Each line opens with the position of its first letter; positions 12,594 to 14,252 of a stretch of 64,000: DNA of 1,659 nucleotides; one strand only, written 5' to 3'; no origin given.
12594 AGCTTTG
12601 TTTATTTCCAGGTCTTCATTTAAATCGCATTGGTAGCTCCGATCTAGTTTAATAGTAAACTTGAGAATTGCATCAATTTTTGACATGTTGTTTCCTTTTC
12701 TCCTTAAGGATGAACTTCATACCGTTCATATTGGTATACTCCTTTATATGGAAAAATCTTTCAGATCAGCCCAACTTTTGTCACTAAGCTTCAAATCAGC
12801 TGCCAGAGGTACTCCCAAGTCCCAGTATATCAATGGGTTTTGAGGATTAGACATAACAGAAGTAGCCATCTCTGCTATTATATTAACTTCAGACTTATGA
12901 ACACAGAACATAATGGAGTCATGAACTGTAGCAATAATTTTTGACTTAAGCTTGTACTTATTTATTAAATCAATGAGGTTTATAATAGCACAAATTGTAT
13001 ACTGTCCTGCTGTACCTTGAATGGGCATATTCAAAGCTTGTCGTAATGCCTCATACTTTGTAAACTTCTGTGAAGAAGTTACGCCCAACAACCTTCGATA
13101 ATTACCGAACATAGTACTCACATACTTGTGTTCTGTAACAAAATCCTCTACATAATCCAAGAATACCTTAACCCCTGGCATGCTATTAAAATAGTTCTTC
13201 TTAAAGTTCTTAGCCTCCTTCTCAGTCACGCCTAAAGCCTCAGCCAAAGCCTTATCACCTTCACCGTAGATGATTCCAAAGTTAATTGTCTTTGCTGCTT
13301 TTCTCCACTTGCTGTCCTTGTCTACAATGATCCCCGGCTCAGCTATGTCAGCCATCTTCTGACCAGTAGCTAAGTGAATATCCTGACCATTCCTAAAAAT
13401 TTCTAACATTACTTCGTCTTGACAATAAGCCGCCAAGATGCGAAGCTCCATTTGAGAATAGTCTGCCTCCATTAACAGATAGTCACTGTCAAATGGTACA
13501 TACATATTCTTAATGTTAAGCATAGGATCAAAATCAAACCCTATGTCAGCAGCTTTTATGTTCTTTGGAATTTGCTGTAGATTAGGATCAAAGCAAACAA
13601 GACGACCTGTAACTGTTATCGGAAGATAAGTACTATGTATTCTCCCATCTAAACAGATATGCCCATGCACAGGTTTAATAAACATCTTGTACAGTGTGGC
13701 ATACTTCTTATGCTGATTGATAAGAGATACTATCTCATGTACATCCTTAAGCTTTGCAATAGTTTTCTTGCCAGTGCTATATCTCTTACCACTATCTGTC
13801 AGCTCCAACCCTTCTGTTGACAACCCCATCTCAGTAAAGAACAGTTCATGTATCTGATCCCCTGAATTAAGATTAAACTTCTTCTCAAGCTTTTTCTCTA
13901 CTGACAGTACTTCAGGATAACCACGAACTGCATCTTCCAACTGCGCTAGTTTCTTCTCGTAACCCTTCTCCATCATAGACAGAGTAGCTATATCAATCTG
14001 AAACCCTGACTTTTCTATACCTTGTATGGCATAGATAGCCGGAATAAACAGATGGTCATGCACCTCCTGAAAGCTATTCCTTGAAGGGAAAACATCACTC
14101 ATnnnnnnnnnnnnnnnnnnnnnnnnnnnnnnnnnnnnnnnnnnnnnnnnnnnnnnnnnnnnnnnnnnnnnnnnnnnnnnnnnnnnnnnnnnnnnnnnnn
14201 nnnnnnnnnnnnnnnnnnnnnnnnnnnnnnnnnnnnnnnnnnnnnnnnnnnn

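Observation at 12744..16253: Family-A DNA polymerase split at the exo/pol boundary by two nucleotide-catabolism genes, with a UDG4-like domain on the exonuclease half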

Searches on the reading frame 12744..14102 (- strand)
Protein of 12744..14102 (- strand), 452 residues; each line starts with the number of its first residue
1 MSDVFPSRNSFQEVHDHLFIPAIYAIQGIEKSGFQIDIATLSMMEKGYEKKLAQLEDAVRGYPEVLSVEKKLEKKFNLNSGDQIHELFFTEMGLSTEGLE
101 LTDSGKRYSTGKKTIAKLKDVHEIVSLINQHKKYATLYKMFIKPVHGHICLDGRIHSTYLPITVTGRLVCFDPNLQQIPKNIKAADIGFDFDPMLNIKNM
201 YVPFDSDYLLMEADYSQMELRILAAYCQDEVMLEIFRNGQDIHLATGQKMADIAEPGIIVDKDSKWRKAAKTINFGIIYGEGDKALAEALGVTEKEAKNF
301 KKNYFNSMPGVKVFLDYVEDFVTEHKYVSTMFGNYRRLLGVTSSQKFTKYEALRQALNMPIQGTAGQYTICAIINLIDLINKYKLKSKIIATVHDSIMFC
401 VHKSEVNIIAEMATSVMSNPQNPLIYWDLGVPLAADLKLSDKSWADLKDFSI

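Call 3: search_protein_families(library=pfam, proteins=[window:12744-14102:-], max_evalue=0.1)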
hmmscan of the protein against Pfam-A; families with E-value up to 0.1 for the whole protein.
window:12744-14102:- (452 aa): 1 family
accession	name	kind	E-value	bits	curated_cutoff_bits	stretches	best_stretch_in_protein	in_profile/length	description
PF00476.26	DNA_pol_A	-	4.7e-91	306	34.3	1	69-445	23-380/381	DNA polymerase family A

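Call 4: search_protein_families(library=phrogs, proteins=[window:12744-14102:-], max_evalue=0.001)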
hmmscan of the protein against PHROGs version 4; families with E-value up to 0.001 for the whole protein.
window:12744-14102:- (452 aa): 11 families
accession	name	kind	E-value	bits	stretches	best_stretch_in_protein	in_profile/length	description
phrog_17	-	DNA, RNA and nucleotide metabolism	4.9e-89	300.8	1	19-449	840-1235/1445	DNA polymerase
phrog_2573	-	DNA, RNA and nucleotide metabolism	1.3e-53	183.3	1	196-439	4-270/336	DNA polymerase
phrog_5995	-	DNA, RNA and nucleotide metabolism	1.4e-39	137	1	275-441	2-173/236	DNA polymerase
phrog_12241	-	DNA, RNA and nucleotide metabolism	1e-17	65.3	1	28-182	327-495/502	DNA polymerase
phrog_15971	-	DNA, RNA and nucleotide metabolism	1.7e-16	61.3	1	148-446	117-374/376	DNA polymerase I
phrog_10285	-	DNA, RNA and nucleotide metabolism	1.1e-14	55.3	1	208-319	55-168/321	DNA polymerase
phrog_35406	-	DNA, RNA and nucleotide metabolism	4.3e-12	46.8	1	264-401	106-246/320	DNA polymerase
phrog_23226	-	DNA, RNA and nucleotide metabolism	1.3e-08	34.8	1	135-408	275-554/611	DNA polymerase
phrog_22619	-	DNA, RNA and nucleotide metabolism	1.4e-06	27.7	0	357-410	806-859/954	DNA polymerase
phrog_6375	-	DNA, RNA and nucleotide metabolism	3e-06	28.3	1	279-410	2-142/204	DNA polymerase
phrog_9556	-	DNA, RNA and nucleotide metabolism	0.00067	19.7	0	106-179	355-440/441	DNA polymerase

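Call 6: search_dna_similar(query=window:12744-14102:-, collection=phages, mode=protein, max_rows=40)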
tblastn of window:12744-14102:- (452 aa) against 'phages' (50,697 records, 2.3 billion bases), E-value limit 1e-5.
The search stops at 5000 records and this limit was reached: more records match than are counted here, and every count below describes the 5000 best-scoring records only.
Records with a match: at least 5000; places in all: 5012; records where one place covers at least 80% of the query: 2435.
Best place of each record, by identity: <60% 5000.
By first word of the organism name: Mycobacterium 1405; Vibrio 486; Salmonella 356; Staphylococcus 345; Microbacterium 322; Bacillus 271; Escherichia 182; Pseudomonas 163; Klebsiella 151; Enterococcus 143; and 108 more.
By host as written in the record: Mycobacterium smegmatis mc2 155 1014; - 627; Mycobacterium smegmatis mc#155 194; Microbacterium foliorum NRRL B-24224 142; Microbacterium foliorum NRRL B-24224 SEA 133; Staphylococcus aureus 114; Gordonia terrae 3612 63; Mycobacterium smegmatis mc2155 60; and 795 more.
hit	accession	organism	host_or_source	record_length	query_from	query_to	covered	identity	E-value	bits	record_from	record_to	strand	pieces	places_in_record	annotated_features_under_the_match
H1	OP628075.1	Lysinibacillus phage vB_LfM_LysYB1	Lysinibacillus fusiformis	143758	11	440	95%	33.4%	9e-66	234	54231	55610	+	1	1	DNA polymerase family A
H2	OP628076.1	Lysinibacillus phage vB_LfM_LysYB2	Lysinibacillus fusiformis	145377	11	440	95%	33.4%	9e-66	234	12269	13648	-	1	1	DNA polymerase family A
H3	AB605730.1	Bacillus phage SP-10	-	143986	11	450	97%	32.3%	4e-67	238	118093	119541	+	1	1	DNA polymerase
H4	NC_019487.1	Bacillus phage SP-10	-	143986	11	450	97%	32.3%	4e-67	238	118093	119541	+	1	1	DNA polymerase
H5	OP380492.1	Bacillus phage Nachito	Bacillus sp. ET1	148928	14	447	96%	32.6%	8e-67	237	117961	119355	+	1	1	DNA polymerase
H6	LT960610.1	Bacillus phage SBSphiC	Bacillus subtilis BEST7003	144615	11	450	97%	32.1%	2e-65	233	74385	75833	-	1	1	record has no annotation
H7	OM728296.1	Bacillus phage vB_BsuM-Goe26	Bacillus subtilis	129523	11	447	97%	32.3%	4e-43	240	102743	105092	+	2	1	polA_1: DNA polymerase I | hypothetical protein (x2)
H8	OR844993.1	Staphylococcus phage SA 1306 Kay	Staphylococcus aureus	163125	18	448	95%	32.6%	8e-54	199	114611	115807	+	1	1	record has no annotation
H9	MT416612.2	Bacillus phage YungSlug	Bacillus thuringiensis kurstaki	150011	18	439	93%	32.3%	2e-58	213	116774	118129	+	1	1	DNA polymerase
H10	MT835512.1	Bacteriophage sp.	human fecal samples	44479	12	448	97%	31.1%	4e-51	191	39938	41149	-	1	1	record has no annotation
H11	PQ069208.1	Bacillus phage S4-1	Bacillus sp. S4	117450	16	419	89%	33.6%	3e-61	221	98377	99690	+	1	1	record has no annotation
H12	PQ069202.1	Bacillus phage C30-1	Bacillus sp. C30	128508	16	419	89%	33.6%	3e-61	221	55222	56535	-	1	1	record has no annotation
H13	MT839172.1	Bacteriophage sp.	human fecal samples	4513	9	446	97%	30.7%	8e-48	181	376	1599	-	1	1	record has no annotation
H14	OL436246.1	Staphylococcus phage vB_SauM-HM01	Staphylococcus aureus ATCC 12598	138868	10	438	95%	30.8%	3e-17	173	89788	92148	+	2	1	DNA polymerase I | hypothetical protein (x2)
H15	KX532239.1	Staphylococcus phage StAP1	Staphylococcus aureus ATCC 12600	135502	10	438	95%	30.8%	2e-17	173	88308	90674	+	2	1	DNA polymerase I | hypothetical protein | putative DNA polymerase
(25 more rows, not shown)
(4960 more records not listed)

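Call 12: find_related_loci(query=window:12744-14102:-, collection=viral_contigs, flank=8000)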
Query window:12744-14102:- (452 aa) in viral_contigs; peptide patterns used: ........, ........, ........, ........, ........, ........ (x = any residue, [..] = any of these).
6 stretches matched a pattern, but none encodes a relative of the query by tblastn (E <= 1e-3).

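Call 13: find_homologous_proteins(query=window:12744-14102:-, max_evalue=1e-20)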
Query window:12744-14102:- (452 aa): 1193 proteins with E <= 1e-20 among 8000 candidates; the best 120 are listed.
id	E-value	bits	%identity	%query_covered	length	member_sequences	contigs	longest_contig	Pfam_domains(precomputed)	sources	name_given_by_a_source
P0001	3.9e-243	825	79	100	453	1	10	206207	PF00476.27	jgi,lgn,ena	-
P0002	1.6e-180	619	60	99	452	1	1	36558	PF00476.27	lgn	-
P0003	1.7e-165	569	56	99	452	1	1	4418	PF00476.27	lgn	-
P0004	4.6e-155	535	55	61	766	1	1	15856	PF00476.27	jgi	jgi:DNA polymerase I-like protein with 3'-5' exonuclease and polymerase domains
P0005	1.1e-150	521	52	99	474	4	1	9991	PF00476.27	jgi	-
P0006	2.6e-150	519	53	99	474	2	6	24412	PF00476.27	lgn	-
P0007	3.2e-148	512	52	99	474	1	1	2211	PF00476.27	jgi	-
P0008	5.5e-147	508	53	99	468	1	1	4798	PF00476.27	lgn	-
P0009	5.4e-146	505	52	99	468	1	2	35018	PF00476.27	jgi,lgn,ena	-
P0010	2.6e-144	500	50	99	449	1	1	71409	PF00476.27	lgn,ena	-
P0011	7.0e-140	485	51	100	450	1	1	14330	PF00476.27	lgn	-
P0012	1.1e-132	461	47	99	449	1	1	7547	PF00476.27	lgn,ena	-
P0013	3.5e-131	456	48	99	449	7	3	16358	PF00476.27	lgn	-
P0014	8.1e-130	452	48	99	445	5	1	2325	PF00476.27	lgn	-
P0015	3.1e-57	213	35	82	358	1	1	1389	PF00476.27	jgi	jgi:DNA polymerase-1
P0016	3.5e-57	213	32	98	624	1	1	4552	PF01612.27,PF22619.3,PF00476.27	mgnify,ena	mgnify:CR=1 FL=1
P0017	7.0e-57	212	34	94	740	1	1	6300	PF01612.27,PF01367.26,PF00476.27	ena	-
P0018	9.9e-57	211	32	98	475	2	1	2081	PF00476.27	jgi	jgi:DNA polymerase I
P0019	1.3e-56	211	35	94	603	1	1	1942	PF01612.27,PF22619.3,PF00476.27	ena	-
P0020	1.4e-56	210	33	94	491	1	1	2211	PF01612.27,PF00476.27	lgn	-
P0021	3.0e-56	209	33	96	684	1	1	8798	PF01612.27,PF22619.3,PF00476.27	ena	-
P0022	8.2e-56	208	35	95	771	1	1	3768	PF01367.26,PF02739.23,PF00476.27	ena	-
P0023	9.3e-56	208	35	82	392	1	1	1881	PF00476.27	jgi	jgi:DNA polymerase-1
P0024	1.8e-55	207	33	90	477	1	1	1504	PF00476.27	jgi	jgi:DNA polymerase-1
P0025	2.4e-55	206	32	96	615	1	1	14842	PF01612.27,PF22619.3,PF00476.27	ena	-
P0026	2.5e-55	206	33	94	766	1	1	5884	PF01612.27,PF01367.26,PF22619.3,PF00476.27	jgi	-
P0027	2.6e-55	206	33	95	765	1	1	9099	PF01367.26,PF02739.23,PF00476.27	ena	-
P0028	3.3e-55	206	32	96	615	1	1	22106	PF01612.27,PF22619.3,PF00476.27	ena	-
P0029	3.4e-55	206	32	96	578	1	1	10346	PF01612.27,PF22619.3,PF00476.27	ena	-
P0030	3.5e-55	206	33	95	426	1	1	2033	PF00476.27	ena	-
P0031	5.3e-55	205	33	94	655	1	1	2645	PF01612.27,PF22619.3,PF00476.27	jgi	jgi:DNA polymerase-1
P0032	5.4e-55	205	33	94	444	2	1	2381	PF00476.27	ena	-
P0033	6.5e-55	205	33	96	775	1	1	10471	PF01367.26,PF02739.23,PF00476.27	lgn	-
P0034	8.7e-55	205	33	96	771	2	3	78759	PF01367.26,PF02739.23,PF00476.27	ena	-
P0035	8.9e-55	205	33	96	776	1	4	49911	PF01367.26,PF02739.23,PF00476.27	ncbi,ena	-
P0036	8.9e-55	205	33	96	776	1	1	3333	PF01367.26,PF02739.23,PF00476.27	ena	-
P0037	9.6e-55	204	32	96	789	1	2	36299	PF01367.26,PF02739.23,PF00476.27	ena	-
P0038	9.8e-55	204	33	95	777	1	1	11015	PF01367.26,PF02739.23,PF00476.27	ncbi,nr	ncbi:MAG: DNA polymerase I [Paludibacteraceae bacterium]|nr:DNA polymerase I [Paludibacteraceae bact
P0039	1.0e-54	204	32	98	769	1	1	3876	PF01367.26,PF02739.23,PF00476.27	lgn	-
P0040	1.0e-54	204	33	94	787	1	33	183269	PF01367.26,PF02739.23,PF00476.27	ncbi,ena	-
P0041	1.0e-54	204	33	95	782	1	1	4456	PF01367.26,PF02739.23,PF00476.27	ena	-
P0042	1.1e-54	204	33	98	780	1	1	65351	PF01367.26,PF02739.23,PF00476.27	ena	-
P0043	1.1e-54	204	33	96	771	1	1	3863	PF01367.26,PF02739.23,PF00476.27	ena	-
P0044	1.2e-54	204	33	96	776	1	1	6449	PF01367.26,PF02739.23,PF00476.27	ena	-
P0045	1.2e-54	204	32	96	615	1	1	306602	PF01612.27,PF22619.3,PF00476.27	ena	-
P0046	1.2e-54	204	33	96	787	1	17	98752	PF01367.26,PF02739.23,PF00476.27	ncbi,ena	-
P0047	1.2e-54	204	33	96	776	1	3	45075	PF01367.26,PF02739.23,PF00476.27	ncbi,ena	-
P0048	1.2e-54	204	33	96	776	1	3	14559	PF01367.26,PF02739.23,PF00476.27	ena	-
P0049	1.4e-54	204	33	95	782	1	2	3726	PF01367.26,PF02739.23,PF00476.27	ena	-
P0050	1.4e-54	204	32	98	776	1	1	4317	PF01367.26,PF02739.23,PF00476.27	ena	-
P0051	1.4e-54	204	33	97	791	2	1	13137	PF01367.26,PF02739.23,PF00476.27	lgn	-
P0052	1.4e-54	204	32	96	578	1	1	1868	PF01612.27,PF22619.3,PF00476.27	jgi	jgi:DNA polymerase-1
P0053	1.5e-54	204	33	94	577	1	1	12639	PF01612.27,PF22619.3,PF00476.27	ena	-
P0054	1.5e-54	204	32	96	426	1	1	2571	PF00476.27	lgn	-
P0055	1.5e-54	204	33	94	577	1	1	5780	PF01612.27,PF00476.27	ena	-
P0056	1.5e-54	204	33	96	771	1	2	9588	PF01367.26,PF02739.23,PF00476.27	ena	-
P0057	1.6e-54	204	32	96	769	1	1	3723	PF01367.26,PF02739.23,PF00476.27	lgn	-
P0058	1.6e-54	204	33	94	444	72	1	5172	PF00476.27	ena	-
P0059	1.7e-54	204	33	96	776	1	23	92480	PF01367.26,PF02739.23,PF00476.27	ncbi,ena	-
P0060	1.7e-54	204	33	96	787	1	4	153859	PF01367.26,PF02739.23,PF00476.27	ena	-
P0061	1.8e-54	204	32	96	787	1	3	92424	PF01367.26,PF02739.23,PF00476.27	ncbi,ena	-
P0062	1.9e-54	203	32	96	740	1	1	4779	PF01612.27,PF01367.26,PF22619.3,PF00476.27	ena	-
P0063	2.0e-54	203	33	96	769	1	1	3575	PF01367.26,PF02739.23,PF00476.27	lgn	-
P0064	2.4e-54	203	33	96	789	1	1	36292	PF01367.26,PF02739.23,PF00476.27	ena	-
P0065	2.6e-54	203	33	95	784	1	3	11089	PF01367.26,PF02739.23,PF00476.27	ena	-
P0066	2.7e-54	203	33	94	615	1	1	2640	PF01612.27,PF22619.3,PF00476.27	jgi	jgi:DNA polymerase-1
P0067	2.7e-54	203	32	95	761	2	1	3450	PF01367.26,PF02739.23,PF00476.27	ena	-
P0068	2.7e-54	203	33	95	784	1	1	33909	PF01367.26,PF02739.23,PF00476.27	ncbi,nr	ncbi:MAG: DNA polymerase I [Paludibacteraceae bacterium]|nr:DNA polymerase I [Paludibacteraceae bact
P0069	2.8e-54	203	33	95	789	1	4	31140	PF01367.26,PF02739.23,PF00476.27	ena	-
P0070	3.3e-54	203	32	96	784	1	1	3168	PF01367.26,PF02739.23,PF00476.27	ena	-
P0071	3.9e-54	202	33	95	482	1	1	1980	PF00476.27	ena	-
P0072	4.4e-54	202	32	96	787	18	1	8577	PF01367.26,PF02739.23,PF00476.27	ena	-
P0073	4.9e-54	202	33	95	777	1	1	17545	PF01367.26,PF02739.23,PF00476.27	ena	-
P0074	5.6e-54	202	36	84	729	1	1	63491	PF01612.27,PF00476.27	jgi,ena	-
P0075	5.9e-54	202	32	97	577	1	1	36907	PF01612.27,PF22619.3,PF00476.27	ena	-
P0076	7.4e-54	202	32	98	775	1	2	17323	PF01367.26,PF02739.23,PF00476.27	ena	-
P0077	7.5e-54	202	32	98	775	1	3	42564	PF01367.26,PF02739.23,PF00476.27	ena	-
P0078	7.5e-54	202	32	98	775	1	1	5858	PF01367.26,PF02739.23,PF00476.27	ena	-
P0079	7.6e-54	202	32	98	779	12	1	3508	PF01367.26,PF02739.23,PF00476.27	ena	-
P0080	7.8e-54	201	33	96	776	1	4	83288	PF01367.26,PF02739.23,PF00476.27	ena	-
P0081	8.6e-54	201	33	95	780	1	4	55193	PF01367.26,PF02739.23,PF00476.27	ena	-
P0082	8.8e-54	201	32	96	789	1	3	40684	PF01367.26,PF02739.23,PF00476.27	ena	-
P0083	1.1e-53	201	32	96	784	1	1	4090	PF01367.26,PF02739.23,PF00476.27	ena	-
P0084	1.2e-53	201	32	96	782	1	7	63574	PF01367.26,PF02739.23,PF00476.27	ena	-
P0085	1.3e-53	201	33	96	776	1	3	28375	PF01367.26,PF02739.23,PF00476.27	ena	-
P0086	1.4e-53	201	32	96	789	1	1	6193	PF01367.26,PF02739.23,PF00476.27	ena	-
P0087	1.6e-53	200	32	96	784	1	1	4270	PF01367.26,PF02739.23,PF00476.27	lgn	-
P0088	1.9e-53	200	33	94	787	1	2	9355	PF01367.26,PF02739.23,PF00476.27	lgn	-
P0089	2.5e-53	200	33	95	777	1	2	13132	PF01367.26,PF02739.23,PF00476.27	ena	-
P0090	2.9e-53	200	31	96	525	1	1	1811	PF01612.27,PF00476.27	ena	-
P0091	3.2e-53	199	34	95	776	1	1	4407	PF01367.26,PF02739.23,PF00476.27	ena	-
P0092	4.0e-53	199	32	96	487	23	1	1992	PF01612.27,PF00476.27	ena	-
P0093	4.5e-53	199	32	94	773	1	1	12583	PF01367.26,PF02739.23,PF00476.27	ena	-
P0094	4.5e-53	199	32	94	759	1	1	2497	PF01367.26,PF02739.23,PF00476.27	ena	-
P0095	4.5e-53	199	32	94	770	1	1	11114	PF01367.26,PF02739.23,PF00476.27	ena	-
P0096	4.8e-53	199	33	97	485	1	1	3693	PF00476.27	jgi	jgi:DNA polymerase-1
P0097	7.3e-53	198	33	95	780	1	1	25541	PF01367.26,PF02739.23,PF00476.27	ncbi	-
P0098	7.5e-53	198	32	96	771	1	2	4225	PF01367.26,PF02739.23,PF00476.27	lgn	-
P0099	1.1e-52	198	33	95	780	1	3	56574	PF01367.26,PF02739.23,PF00476.27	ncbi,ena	-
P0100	1.1e-52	198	31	98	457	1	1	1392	PF00476.27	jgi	jgi:DNA polymerase-1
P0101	1.3e-52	197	32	96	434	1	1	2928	PF00476.27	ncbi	-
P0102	1.5e-52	197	33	95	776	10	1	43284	PF01367.26,PF02739.23,PF00476.27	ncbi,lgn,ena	-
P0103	1.5e-52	197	33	90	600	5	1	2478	PF01612.27,PF22619.3,PF00476.27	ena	-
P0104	1.5e-52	197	33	96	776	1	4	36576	PF01367.26,PF02739.23,PF00476.27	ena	-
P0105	1.7e-52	197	32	94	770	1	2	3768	PF01367.26,PF02739.23,PF00476.27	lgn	-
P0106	2.1e-52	197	33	95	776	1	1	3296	PF01367.26,PF02739.23,PF00476.27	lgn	-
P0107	2.3e-52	197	32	94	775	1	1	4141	PF01367.26,PF02739.23,PF00476.27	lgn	-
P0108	2.5e-52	197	32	96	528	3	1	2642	PF01612.27,PF22619.3,PF00476.27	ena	-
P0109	2.6e-52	196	33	94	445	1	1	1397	PF00476.27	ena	-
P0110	2.9e-52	196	33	96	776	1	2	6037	PF01367.26,PF02739.23,PF00476.27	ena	-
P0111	3.1e-52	196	32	98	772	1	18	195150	PF01367.26,PF02739.23,PF00476.27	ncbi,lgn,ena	-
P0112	3.8e-52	196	33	96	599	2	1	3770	PF01612.27,PF22619.3,PF00476.27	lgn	-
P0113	3.8e-52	196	32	98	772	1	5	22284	PF01367.26,PF02739.23,PF00476.27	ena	-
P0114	4.0e-52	196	32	96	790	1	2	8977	PF01367.26,PF02739.23,PF00476.27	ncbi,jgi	-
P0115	4.7e-52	196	32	95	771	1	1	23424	PF01367.26,PF02739.23,PF00476.27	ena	-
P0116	4.8e-52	196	35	79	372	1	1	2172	PF00476.27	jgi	jgi:DNA polymerase-1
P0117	5.4e-52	195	32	98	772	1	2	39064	PF01367.26,PF02739.23,PF00476.27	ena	-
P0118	5.7e-52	195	32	96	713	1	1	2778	PF01612.27,PF01367.26,PF22619.3,PF00476.27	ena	-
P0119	5.8e-52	195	32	98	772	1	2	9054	PF01367.26,PF02739.23,PF00476.27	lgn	-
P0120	5.8e-52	195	31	94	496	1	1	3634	PF01612.27,PF00476.27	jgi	-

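Call 14: find_encoding_contigs(protein=P0001, flank=6000, max_places=3)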
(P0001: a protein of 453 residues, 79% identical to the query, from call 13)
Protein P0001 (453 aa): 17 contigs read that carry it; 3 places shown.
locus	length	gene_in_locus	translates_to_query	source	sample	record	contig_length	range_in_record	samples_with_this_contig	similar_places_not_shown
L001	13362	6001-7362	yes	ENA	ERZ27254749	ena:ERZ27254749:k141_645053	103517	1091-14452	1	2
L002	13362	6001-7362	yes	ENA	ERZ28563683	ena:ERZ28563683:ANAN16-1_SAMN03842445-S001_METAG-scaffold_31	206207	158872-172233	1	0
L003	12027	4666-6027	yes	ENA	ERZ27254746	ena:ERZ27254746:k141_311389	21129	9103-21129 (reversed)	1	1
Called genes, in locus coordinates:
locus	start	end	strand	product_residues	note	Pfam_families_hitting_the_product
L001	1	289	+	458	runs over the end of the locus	?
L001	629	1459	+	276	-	PF06067:DUF932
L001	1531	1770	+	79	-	-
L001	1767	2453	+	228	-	-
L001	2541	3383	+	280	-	-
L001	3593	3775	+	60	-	-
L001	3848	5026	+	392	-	PF03167:UDG, PF01612:DNA_pol_A_exo1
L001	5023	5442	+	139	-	-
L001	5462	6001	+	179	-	PF06941:NT5C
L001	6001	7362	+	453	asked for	PF00476:DNA_pol_A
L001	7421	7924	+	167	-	-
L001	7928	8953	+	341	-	-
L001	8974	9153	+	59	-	PF07432:Hc1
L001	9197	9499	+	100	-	-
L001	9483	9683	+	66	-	-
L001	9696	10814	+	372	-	PF00154:RecA_N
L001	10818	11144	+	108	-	-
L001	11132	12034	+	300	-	PF02739:5_3_exonuc_N, PF01367:5_3_exonuc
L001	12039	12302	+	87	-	-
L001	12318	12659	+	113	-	-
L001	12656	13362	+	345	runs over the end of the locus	PF00149:Metallophos, PF12850:Metallophos_2 (weak)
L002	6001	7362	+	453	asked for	PF00476:DNA_pol_A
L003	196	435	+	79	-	-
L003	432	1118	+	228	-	-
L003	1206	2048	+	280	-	-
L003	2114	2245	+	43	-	-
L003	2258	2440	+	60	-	-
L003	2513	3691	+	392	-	PF03167:UDG, PF01612:DNA_pol_A_exo1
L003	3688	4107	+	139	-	-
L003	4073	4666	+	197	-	PF06941:NT5C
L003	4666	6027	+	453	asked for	PF00476:DNA_pol_A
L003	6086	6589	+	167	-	-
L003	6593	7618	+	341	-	-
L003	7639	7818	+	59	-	PF07432:Hc1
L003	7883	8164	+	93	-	-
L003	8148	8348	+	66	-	-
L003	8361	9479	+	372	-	PF00154:RecA_N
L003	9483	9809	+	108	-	-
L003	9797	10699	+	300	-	PF02739:5_3_exonuc_N, PF01367:5_3_exonuc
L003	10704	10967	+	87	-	-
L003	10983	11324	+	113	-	-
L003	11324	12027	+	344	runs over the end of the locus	PF00149:Metallophos, PF12850:Metallophos_2 (weak)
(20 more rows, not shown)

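Call 15: find_encoding_contigs(protein=P0004, flank=6000, max_places=2)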
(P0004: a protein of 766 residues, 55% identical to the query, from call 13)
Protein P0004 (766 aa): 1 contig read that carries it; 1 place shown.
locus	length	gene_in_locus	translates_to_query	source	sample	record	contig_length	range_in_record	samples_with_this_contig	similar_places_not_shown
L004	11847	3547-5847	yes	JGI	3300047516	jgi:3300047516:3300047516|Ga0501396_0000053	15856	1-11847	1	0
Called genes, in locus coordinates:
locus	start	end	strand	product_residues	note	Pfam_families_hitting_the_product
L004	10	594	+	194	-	PF00303:Thymidylat_synt (weak)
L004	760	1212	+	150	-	-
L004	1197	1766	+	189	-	PF12917:YfbR-like, PF13023:HD_3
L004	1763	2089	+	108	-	-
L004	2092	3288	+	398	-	PF03167:UDG, PF01612:DNA_pol_A_exo1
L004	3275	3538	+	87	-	-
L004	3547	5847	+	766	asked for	PF00476:DNA_pol_A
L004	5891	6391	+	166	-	-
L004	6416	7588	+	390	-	-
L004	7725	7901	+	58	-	PF07432:Hc1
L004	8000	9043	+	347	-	PF00154:RecA_N, PF08423:Rad51 (weak)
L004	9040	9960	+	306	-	PF02739:5_3_exonuc_N, PF01367:5_3_exonuc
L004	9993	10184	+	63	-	-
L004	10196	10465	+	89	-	-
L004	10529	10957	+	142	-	PF01541:GIY-YIG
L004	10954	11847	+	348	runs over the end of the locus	PF00149:Metallophos, PF12850:Metallophos_2 (weak)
